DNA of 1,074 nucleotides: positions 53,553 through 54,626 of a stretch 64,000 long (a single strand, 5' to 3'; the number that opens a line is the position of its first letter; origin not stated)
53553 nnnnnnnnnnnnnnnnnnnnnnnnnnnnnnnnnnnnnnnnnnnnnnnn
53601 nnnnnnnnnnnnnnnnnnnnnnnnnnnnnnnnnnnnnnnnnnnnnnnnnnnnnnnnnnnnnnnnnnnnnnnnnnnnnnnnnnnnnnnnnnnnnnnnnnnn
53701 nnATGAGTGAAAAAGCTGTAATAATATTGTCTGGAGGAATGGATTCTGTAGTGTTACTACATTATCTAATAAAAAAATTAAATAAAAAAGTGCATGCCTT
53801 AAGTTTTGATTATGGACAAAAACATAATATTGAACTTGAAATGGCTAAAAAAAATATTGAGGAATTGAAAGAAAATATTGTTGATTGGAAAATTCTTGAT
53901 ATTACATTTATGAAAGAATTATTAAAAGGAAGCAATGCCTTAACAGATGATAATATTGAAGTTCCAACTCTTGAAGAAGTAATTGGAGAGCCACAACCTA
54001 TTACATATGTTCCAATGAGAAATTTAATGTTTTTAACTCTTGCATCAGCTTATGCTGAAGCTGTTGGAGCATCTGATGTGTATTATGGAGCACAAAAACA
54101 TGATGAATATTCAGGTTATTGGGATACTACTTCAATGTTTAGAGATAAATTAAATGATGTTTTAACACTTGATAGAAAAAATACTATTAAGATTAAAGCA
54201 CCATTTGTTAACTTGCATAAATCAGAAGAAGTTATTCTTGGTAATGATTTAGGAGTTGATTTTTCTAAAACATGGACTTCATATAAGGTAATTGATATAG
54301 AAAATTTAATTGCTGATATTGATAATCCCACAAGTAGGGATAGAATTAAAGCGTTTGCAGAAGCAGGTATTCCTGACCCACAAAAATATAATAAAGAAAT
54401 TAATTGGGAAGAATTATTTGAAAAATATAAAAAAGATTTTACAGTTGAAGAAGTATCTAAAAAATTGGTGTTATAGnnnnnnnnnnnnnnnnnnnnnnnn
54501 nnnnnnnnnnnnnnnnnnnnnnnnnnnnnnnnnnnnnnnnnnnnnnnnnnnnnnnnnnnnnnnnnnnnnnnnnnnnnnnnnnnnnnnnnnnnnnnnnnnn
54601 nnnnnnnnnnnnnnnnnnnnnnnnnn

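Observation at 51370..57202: Nine-gene 7-deazaguanine DNA-modification operon whose gene set matches no described end product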

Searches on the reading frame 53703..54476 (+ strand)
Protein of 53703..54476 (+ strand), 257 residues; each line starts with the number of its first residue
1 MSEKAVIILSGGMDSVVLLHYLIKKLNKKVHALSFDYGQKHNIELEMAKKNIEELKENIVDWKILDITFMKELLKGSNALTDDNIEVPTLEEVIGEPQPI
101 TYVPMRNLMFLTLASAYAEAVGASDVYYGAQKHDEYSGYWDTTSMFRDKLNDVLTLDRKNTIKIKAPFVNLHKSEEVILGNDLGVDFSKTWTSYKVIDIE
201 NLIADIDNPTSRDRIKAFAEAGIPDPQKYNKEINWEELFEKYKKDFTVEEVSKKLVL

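Call 3: search_protein_families(library=pfam, proteins=[window:53703-54476:+], max_evalue=0.01)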
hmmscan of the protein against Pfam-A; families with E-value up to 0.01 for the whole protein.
window:53703-54476:+ (257 aa): 7 families
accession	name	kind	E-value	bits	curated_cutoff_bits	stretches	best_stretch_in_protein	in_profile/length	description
PF06508.19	QueC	-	6.8e-51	173.2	22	1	4-196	1-186/210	Queuosine biosynthesis protein QueC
PF00764.25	Arginosuc_synth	-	7.6e-05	23.3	27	1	5-63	2-62/162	Arginosuccinate synthase N-terminal HUP domain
PF00733.27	Asn_synthase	-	0.00062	19.9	21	1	7-56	22-71/354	Asparagine synthase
PF01171.26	ATP_bind_3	-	0.00072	19.8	27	1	6-46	3-46/182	PP-loop family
PF02540.23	NAD_synthase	-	0.0019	17.8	21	1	3-85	19-104/242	NAD synthase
PF01507.26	PAPS_reduct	-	0.0023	18.4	22.5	1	5-55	2-51/175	Phosphoadenosine phosphosulfate reductase domain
PF02568.20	ThiI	-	0.0057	16.7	20.5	0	2-70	3-68/197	Thiamine biosynthesis protein (ThiI)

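Call 4: search_protein_families(library=ncbifam, proteins=[window:53703-54476:+], max_evalue=0.01)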
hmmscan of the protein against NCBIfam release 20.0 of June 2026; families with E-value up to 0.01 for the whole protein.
window:53703-54476:+ (257 aa): 11 families
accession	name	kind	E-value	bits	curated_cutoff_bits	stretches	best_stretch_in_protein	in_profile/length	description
TIGR00364.1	TIGR00364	equivalog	3.7e-46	157.2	150.3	1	5-195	1-186/201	7-cyano-7-deazaguanine synthase QueC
NF008317.0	PRK11106.1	equivalog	4.3e-33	114.6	378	1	3-182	2-174/231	7-cyano-7-deazaguanine synthase QueC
NF001770.0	PRK00509.1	equivalog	1.1e-05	24.6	334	1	2-49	4-51/401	argininosuccinate synthase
NF010587.0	PRK13980.1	equivalog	5.1e-05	22.6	255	1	3-67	32-97/267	NAD+ synthase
TIGR02432.1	lysidine_TilS_N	equivalog_domain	6.8e-05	22.9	93.6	1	5-46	2-46/189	tRNA lysidine(34) synthetase TilS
TIGR00552.1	nadE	equivalog_domain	0.00024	20.4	63.65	1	3-75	23-97/251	NAD(+) synthase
NF038212.1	argG_rel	exception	0.00028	19.8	425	1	3-44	15-56/381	argininosuccinate synthase-related protein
TIGR00884.1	guaA_Cterm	equivalog_domain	0.00046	19.6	338.75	1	3-72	17-86/310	glutamine-hydrolyzing GMP synthase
TIGR00342.1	TIGR00342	equivalog_domain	0.0014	17.8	264.5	1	2-58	172-224/373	tRNA uracil 4-sulfurtransferase ThiI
TIGR03573.1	WbuX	subfamily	0.0019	17.7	203.2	1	6-58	64-112/344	N-acetyl sugar amidotransferase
TIGR00032.1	argG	equivalog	0.0022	17.4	268.2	1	4-61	1-59/394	argininosuccinate synthase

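Call 37: search_solved_structures(query=window:53703-54476:+, max_evalue=0.001, show_alignments=2)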
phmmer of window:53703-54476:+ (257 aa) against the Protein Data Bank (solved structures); distinct sequences matched with E-value up to 0.001: 2.
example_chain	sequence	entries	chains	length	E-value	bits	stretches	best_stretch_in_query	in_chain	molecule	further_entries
2pg3_A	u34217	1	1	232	9.3e-26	93.7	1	3-179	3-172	Queuosine biosynthesis protein queC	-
3bl5_A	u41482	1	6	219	2.9e-22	82.3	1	2-194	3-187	Queuosine biosynthesis protein queC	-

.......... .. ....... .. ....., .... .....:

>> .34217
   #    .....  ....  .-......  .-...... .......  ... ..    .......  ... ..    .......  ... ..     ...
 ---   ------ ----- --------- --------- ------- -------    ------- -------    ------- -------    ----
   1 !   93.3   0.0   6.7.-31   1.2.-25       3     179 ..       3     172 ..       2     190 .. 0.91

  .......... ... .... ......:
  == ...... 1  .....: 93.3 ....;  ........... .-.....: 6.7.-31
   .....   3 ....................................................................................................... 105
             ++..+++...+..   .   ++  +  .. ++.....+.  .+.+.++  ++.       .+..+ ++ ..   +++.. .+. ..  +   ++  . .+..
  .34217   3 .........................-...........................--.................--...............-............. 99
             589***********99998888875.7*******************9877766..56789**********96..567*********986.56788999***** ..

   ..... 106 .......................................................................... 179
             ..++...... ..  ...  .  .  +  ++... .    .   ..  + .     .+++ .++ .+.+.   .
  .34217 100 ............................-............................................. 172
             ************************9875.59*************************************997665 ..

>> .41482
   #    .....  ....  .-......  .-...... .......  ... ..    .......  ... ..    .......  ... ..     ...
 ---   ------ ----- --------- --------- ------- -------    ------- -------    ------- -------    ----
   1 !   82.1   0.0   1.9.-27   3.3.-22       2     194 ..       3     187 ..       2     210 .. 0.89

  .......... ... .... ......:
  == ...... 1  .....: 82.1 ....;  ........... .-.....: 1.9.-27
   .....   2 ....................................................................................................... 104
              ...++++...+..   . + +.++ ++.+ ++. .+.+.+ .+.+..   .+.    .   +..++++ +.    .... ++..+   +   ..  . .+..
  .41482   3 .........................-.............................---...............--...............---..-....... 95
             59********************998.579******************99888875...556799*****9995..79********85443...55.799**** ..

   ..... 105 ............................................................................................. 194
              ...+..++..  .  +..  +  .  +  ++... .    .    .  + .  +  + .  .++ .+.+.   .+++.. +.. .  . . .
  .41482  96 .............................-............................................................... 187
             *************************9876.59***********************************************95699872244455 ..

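Call 39: search_dna_similar(query=window:53703-54476:+, collection=phages, mode=protein, max_evalue=0.00001, max_rows=30)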
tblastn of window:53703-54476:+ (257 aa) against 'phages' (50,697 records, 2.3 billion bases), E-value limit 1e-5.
Records with a match: 337; places in all: 339; records where one place covers at least 80% of the query: 210.
Best place of each record, by identity: <60% 337.
By first word of the organism name: Vibrio 73; Mycobacterium 48; Escherichia 43; Pseudomonas 33; Rhizobium 14; Campylobacter 12; Bacillus 9; Enterobacteria 8; Bacteriophage 7; Cellulophaga 7; and 37 more.
By host as written in the record: - 44; Mycobacterium smegmatis mc2 155 29; Escherichia coli 18; Pseudomonas aeruginosa 12; Mycobacterium smegmatis mc#155 10; Vibrio parahaemolyticus 8; Pseudomonas aeruginosa PAO1 8; Escherichia coli K-12 7; and 120 more.
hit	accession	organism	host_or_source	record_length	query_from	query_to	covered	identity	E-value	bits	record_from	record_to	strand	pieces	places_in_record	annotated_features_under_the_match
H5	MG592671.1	Vibrio phage 2.275.O._10N.286.54.E11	Vibrio cyclitrophicus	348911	6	244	93%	41.4%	4e-49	179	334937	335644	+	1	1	queuosine biosynthesis protein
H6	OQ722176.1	Vibrio phage vB_VspM_VS2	Vibrio splendidus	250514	4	256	98%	38.4%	2e-53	191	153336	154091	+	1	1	record has no annotation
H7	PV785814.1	Vibrio phage QD01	Vibrio natriegens Vmax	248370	4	256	98%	38.4%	9e-53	189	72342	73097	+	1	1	7-cyano-7-deazaguanine synthase | hypothetical protein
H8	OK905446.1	Vibrio phage VS1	Vibrio splendidus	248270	4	256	98%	38.4%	1e-52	189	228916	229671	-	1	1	record has no annotation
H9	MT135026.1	Vibrio phage V09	Vibrio parahaemolyticus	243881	4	256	98%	38.4%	9e-52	186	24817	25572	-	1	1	hypothetical protein (x2)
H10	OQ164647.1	Vibrio phage vB_ValM_PVA8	Vibrio sp.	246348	4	256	98%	38.4%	9e-52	186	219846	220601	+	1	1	hypothetical protein (x2)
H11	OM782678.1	Vibrio phage PC-Liy1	Vibrio sp.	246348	4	256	98%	38.4%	9e-52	186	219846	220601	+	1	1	hypothetical protein (x2)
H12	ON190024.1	Vibrio phage PVA8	Vibrio sp.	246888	4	256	98%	38.4%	9e-52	186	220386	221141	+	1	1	hypothetical protein (x2)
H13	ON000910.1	Vibrio phage XZ1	Vibrio alginolyticus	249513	4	256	98%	38.4%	2e-51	185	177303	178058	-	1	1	none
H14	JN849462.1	Vibrio phage phi-pp2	Vibrio parahaemolyticus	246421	4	256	98%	38.0%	1e-51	186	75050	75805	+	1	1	exsB: queuosine biosynthesis ATPase | hypothetical protein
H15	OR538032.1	Vibrio phage PG216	Vibrio parahaemolyticus G299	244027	4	256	98%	38.0%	3e-51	184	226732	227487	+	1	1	queuosine biosynthesis ATPase | hypothetical protein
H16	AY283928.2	Vibrio phage KVP40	-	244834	4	256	98%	38.0%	3e-51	184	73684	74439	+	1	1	exsB protein | hypothetical protein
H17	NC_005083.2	Vibrio phage KVP40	Vibrio parahaemolyticus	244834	4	256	98%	38.0%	3e-51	184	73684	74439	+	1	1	QueC-like queuosine biosynthesis | hypothetical protein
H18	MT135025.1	Vibrio phage V07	Vibrio parahaemolyticus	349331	4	256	98%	38.0%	3e-51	184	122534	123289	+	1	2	hypothetical protein (x2)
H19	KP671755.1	Vibrio phage ValKK3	Vibrio alginolyticus ATCC 17749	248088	4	256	98%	38.0%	8e-51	183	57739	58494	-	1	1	7-cyano-7-deazaguanine synthase | hypothetical protein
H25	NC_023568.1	Vibrio phage VH7D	Vibrio harveyi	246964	4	256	98%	38.0%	1e-50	183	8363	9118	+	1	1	QueC-like queuosine biosynthesis | hypothetical protein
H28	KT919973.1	Vibrio phage phi-ST2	Vibrio alginolyticus V1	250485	4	256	98%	38.0%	1e-50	183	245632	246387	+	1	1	queuosine biosynthesis QueC ATPase | hypothetical protein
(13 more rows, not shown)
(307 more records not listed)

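Call 40: get_annotated_region(hit=H5, flank=9000)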
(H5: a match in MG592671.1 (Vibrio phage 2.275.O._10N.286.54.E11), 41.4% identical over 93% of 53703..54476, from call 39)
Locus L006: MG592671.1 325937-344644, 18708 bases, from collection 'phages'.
description: Vibrio phage 2.275.O._10N.286.54.E11, partial genome.
organism: Vibrio phage 2.275.O._10N.286.54.E11 (NCBI taxid 1881285)
taxonomy: Viruses; Duplodnaviria; Heunggongvirae; Uroviricota; Caudoviricetes
host: Vibrio cyclitrophicus; source: iron chloride precipitation of 0.2um-filtered seawater, resuspended in oxalate solution; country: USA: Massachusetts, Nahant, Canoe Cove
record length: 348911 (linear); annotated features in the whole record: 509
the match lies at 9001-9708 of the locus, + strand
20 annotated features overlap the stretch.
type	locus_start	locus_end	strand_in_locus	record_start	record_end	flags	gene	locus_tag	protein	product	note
CDS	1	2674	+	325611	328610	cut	-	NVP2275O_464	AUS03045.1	hypothetical protein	NVP2275O_464; tara_best_match:OM-RGC.v1.000179962; cvp_best_match:NCBI_PEP_441462904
CDS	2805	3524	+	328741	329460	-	-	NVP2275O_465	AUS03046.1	hypothetical protein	NVP2275O_465; tara_best_match:OM-RGC.v1.011247444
CDS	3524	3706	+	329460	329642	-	-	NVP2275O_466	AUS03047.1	hypothetical protein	NVP2275O_466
CDS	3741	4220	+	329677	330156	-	-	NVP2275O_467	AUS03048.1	hypothetical protein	NVP2275O_467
CDS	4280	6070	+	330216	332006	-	-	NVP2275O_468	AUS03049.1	hypothetical protein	NVP2275O_468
CDS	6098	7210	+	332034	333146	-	-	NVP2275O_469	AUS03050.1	hypothetical protein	NVP2275O_469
CDS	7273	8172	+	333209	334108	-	-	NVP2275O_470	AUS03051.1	NADPH-dependent 7-cyano-7-deazaguanine reductase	NVP2275O_470; aclame_best_match:protein:vir:5432; tara_best_match:OM-RGC.v1.007061927; cvp_best_match:RF_PEP_34419358; ...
CDS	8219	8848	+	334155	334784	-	-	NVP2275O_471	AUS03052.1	putative vitamin uptake transporter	NVP2275O_471; tara_best_match:OM-RGC.v1.013376507; kegg:none|pfam:PF02592|cog:COG1738|egg:COG1738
CDS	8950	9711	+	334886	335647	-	-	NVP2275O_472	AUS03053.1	queuosine biosynthesis protein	NVP2275O_472; aclame_best_match:protein:vir:5433; tara_best_match:OM-RGC.v1.010569590; ...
CDS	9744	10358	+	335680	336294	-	-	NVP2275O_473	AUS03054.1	nucleophile aminohydrolase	NVP2275O_473; aclame_best_match:protein:vir:5434; tara_best_match:OM-RGC.v1.014960315; InterPro:IPR029055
CDS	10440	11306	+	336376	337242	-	-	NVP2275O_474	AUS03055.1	GTP cyclohydrolase I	NVP2275O_474; tara_best_match:OM-RGC.v1.012637756; InterPro:IPR020602; kegg:none|cog:COG0302|egg:COG0302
CDS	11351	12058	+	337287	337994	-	-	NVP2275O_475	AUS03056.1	von Willebrand factor type A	NVP2275O_475; InterPro:IPR002035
CDS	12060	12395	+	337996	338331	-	-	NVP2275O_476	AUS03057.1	winged helix-turn-helix DNA-binding domain protein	NVP2275O_476; InterPro:IPR011991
CDS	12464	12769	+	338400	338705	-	-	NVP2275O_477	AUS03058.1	hypothetical protein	NVP2275O_477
CDS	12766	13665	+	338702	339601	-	-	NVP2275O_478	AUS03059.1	hypothetical protein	NVP2275O_478; tara_best_match:OM-RGC.v1.006627691; cvp_best_match:CAMPEP_0000001182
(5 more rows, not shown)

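Call 41: get_annotated_region(hit=H25, flank=6000)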
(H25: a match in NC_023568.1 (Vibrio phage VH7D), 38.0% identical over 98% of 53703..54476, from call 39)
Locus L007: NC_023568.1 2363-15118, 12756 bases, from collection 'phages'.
description: Vibrio phage VH7D, complete genome.
organism: Vibrio phage VH7D (NCBI taxid 1262539)
taxonomy: Viruses; Duplodnaviria; Heunggongvirae; Uroviricota; Caudoviricetes; Straboviridae; Schizotequatrovirus; Schizotequatrovirus vh7d
host: Vibrio harveyi; source: ocean; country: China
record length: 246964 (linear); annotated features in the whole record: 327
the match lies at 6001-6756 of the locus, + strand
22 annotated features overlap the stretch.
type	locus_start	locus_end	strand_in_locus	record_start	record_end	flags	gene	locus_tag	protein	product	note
CDS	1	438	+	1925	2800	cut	-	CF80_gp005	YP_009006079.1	hypothetical protein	-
CDS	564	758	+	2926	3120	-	-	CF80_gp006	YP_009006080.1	hypothetical protein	-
CDS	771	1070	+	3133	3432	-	-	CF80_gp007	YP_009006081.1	hypothetical protein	-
CDS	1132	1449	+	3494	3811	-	-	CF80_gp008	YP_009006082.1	hypothetical protein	-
CDS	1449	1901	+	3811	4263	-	-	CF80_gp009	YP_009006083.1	dCMP deaminase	similar to Enterobacteria phage T4 deoxycytidylate deaminase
CDS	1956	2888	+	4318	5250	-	-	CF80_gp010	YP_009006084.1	hypothetical protein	-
CDS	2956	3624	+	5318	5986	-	-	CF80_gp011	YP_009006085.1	GTP cyclohydrolase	similar to Shewanella denitrificans (strain OS217 / ATCC BAA-1090 / DSM 15013) GTP cyclohydrolase 1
CDS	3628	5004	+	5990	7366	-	-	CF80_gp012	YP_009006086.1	hypothetical protein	-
CDS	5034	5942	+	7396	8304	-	-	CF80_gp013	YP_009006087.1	GTP cyclohydrolase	similar to Acinetobacter baumannii (strain SDF) NADPH-dependent 7-cyano-7-deazaguanine reductase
CDS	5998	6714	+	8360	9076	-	-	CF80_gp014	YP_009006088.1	QueC-like queuosine biosynthesis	similar to Caldicellulosiruptor saccharolyticus (strain ATCC 43494 / DSM 8903) 7-cyano-7-deazaguanine synthase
CDS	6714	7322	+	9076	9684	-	-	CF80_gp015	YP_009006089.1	hypothetical protein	-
CDS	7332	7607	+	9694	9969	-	-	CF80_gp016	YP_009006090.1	hypothetical protein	-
CDS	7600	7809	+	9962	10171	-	-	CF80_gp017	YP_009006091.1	hypothetical protein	-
CDS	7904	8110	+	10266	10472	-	-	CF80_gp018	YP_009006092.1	hypothetical protein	-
CDS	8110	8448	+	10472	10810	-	-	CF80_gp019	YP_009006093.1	head morphogenesis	similar to Enterobacteria phage T4 capsid assembly protein Gp31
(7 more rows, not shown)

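Call 59: search_protein_families(library=pfam, proteins=[L007:6714-7322:+, L006:9744-10358:+], max_evalue=0.05)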
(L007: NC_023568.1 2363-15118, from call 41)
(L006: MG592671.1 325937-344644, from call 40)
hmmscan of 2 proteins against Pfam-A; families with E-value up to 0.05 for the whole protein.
L007:6714-7322:+ (202 aa): 0 families

L006:9744-10358:+ (204 aa): 2 families
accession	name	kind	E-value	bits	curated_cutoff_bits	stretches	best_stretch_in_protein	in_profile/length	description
PF13522.11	GATase_6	-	0.0015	19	27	1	62-147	12-105/130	Glutamine amidotransferase domain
PF13537.11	GATase_7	-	0.029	14.8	25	1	85-146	17-87/123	Glutamine amidotransferase domain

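Call 72: get_annotated_region(hit=H28, flank=3000)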
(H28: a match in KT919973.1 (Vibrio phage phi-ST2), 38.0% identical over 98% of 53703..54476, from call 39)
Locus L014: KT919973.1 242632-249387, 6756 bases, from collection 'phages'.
description: Vibrio phage phi-ST2, complete genome.
organism: Vibrio phage phi-ST2 (NCBI taxid 1747714)
taxonomy: Viruses; Duplodnaviria; Heunggongvirae; Uroviricota; Caudoviricetes; Straboviridae; Schizotequatrovirus
host: Vibrio alginolyticus V1; source: coastal water, Creta island; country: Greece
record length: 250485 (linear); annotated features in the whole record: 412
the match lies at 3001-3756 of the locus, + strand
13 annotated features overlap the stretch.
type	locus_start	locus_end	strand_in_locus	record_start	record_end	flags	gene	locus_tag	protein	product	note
CDS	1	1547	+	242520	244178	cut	-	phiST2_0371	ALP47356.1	hypothetical protein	-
CDS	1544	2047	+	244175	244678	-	-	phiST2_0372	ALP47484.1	DNA methyltransferase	-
CDS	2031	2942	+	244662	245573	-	-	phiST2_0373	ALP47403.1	6-pyruvoyl-tetrahydropterin synthase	-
CDS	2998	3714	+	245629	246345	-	-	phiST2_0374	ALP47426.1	queuosine biosynthesis QueC ATPase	-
CDS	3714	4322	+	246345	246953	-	-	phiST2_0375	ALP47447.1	hypothetical protein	-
CDS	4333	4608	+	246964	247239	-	-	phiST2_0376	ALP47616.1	hypothetical protein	-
CDS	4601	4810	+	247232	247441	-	-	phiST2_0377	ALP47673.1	hypothetical protein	-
CDS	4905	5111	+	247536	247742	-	-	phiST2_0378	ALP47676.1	hypothetical protein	-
CDS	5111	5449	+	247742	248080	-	-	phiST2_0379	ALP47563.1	head assembly chaperone protein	-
CDS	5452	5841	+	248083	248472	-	-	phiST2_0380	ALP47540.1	hypothetical protein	-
CDS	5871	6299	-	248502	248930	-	-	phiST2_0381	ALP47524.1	endonuclease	-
CDS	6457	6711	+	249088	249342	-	-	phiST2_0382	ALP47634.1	hypothetical protein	-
CDS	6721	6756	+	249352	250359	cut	-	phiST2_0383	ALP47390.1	RNA ligase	-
